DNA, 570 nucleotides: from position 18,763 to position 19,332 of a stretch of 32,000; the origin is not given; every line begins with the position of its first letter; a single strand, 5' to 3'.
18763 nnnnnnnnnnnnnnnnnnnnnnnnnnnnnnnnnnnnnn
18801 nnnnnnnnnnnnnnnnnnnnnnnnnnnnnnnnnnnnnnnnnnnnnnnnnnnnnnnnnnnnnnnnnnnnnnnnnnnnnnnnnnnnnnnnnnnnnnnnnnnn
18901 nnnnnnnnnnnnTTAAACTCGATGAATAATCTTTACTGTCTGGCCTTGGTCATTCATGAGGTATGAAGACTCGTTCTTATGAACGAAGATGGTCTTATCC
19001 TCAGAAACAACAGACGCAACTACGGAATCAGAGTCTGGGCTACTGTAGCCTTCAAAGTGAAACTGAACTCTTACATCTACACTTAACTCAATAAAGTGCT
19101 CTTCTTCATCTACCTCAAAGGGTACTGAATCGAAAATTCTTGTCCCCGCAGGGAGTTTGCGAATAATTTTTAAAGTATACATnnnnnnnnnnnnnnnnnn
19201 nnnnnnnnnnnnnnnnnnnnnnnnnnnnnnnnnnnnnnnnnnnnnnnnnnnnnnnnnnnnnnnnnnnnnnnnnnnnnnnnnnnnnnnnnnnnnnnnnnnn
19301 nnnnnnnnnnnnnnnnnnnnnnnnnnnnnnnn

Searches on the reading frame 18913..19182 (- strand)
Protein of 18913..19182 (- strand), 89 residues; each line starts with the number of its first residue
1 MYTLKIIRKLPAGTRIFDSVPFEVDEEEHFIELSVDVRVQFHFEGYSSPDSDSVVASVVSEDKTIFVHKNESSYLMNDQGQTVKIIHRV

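Call 11: find_related_loci(query=window:18913-19182:-, collection=viral_contigs, flank=2500)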
Query window:18913-19182:- (89 aa) in viral_contigs; peptide patterns used: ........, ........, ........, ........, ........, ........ (x = any residue, [..] = any of these).
9 stretches matched a pattern, but none encodes a relative of the query by tblastn (E <= 1e-3).

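Call 29: find_encoding_contigs(protein=window:18913-19182:-, flank=3000, max_places=10)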
Protein window:18913-19182:- (89 aa): no gene with exactly this product is on record in the collection.

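Call 30: find_homologous_proteins(query=window:18913-19182:-, max_evalue=0.001)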
Query window:18913-19182:- (89 aa): 4 proteins with E <= 0.001 among 4 candidates.
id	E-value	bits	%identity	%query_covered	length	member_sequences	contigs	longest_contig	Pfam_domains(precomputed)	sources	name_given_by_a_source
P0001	9.4e-51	187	100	100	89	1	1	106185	-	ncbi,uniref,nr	ncbi:hypothetical protein P13BB106kb_p054 [Pectobacterium phage DU_PP_V]|uniref:Uncharacterized prot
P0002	3.6e-43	162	84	100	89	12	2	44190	-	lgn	-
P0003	9.7e-42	158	80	100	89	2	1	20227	-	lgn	-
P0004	1.7e-17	81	52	100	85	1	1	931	-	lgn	-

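Call 31: find_encoding_contigs(protein=P0002, flank=3000, max_places=6)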
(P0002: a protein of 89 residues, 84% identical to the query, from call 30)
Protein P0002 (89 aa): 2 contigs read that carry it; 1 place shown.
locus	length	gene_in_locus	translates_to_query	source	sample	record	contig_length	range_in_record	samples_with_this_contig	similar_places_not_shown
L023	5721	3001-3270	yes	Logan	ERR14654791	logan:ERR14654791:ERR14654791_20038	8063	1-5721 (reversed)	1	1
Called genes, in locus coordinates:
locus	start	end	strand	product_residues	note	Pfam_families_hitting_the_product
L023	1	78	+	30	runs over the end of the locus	-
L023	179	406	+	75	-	-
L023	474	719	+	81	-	-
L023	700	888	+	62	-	-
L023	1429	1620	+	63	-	-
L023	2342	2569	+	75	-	PF04728:LPP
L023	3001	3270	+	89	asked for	-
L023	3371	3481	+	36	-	-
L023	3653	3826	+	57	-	-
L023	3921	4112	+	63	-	-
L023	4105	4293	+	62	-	-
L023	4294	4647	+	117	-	-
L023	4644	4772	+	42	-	-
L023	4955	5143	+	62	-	-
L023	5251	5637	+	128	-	-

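Call 32: find_encoding_contigs(protein=P0003, flank=3000, max_places=6)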
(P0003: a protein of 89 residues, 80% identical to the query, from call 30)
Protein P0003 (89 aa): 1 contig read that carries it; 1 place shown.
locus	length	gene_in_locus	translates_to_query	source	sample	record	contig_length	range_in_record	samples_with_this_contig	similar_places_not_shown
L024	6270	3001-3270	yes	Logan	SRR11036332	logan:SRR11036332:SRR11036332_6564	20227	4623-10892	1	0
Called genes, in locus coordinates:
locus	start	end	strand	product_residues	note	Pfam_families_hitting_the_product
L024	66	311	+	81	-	-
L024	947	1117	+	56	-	-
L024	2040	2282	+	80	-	-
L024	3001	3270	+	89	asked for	-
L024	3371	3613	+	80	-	-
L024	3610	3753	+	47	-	-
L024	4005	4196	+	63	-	-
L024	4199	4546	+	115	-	-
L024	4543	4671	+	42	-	-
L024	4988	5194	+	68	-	-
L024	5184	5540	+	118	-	-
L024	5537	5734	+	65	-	-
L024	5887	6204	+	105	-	-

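Call 33: find_encoding_contigs(protein=P0004, flank=3000, max_places=6)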
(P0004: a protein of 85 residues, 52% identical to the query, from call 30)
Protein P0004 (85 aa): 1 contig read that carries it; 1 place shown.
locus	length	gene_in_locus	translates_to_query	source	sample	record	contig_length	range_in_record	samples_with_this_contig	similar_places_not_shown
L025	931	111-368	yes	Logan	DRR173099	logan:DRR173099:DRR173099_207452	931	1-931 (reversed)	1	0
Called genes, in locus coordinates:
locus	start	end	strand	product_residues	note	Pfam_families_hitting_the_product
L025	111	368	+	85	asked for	-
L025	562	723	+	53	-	-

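Call 80: search_protein_families(library=phrogs, proteins=[window:18913-19182:-], max_evalue=0.01)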
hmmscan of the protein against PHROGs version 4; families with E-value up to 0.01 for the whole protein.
window:18913-19182:- (89 aa): 2 families
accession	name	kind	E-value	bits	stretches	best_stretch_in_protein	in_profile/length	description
phrog_8729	-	unknown function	7.2e-39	133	1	1-89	1-92/92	-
phrog_3909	-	unknown function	0.00024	22.2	1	57-83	31-57/64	-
